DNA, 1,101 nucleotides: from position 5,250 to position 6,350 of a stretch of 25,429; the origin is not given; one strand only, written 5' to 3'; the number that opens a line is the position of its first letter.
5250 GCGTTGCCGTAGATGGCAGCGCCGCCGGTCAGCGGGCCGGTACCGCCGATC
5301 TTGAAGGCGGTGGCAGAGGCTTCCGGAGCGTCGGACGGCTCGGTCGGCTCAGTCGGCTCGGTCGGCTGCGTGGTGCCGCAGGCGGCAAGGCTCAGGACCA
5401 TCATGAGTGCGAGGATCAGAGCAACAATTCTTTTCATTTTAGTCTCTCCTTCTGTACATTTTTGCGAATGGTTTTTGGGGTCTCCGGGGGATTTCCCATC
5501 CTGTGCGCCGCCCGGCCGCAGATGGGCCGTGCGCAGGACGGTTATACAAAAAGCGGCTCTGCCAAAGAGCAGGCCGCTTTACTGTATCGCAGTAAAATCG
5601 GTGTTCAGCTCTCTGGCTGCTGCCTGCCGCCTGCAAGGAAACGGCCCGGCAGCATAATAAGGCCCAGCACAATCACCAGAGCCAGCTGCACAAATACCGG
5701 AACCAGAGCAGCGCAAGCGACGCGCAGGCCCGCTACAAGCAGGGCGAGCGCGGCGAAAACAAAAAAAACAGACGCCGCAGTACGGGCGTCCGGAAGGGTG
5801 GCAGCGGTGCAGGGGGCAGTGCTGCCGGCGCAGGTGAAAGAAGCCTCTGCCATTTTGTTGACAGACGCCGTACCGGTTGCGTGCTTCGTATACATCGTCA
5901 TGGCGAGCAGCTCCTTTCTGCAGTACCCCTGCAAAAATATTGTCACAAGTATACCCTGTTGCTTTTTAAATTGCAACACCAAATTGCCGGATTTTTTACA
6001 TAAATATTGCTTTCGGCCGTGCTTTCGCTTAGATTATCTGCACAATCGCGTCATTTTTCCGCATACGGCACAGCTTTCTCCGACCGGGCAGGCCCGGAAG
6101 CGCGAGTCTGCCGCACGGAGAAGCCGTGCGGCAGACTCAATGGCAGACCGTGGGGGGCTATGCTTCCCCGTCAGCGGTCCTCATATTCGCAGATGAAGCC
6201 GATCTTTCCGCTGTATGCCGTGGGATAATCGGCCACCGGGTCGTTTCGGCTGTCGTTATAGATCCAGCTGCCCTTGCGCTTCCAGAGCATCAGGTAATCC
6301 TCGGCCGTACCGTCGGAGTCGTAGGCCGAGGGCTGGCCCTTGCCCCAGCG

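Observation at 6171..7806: Bitopic protein combining an intracellular degenerate kinase C-lobe with an extracellular C-type lectin-like domain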

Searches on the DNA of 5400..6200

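Call 70: search_rna_families(source=window, start=5400, end=6200, threshold=evalue, max_evalue=1)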
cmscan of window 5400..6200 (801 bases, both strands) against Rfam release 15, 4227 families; matches with E-value up to 1: 1.
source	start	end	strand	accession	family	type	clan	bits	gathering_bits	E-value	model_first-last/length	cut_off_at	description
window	6107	6174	-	RF01683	P6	Gene; sRNA;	-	17.2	50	0.025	1-510/510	no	Pseudomonas sRNA P6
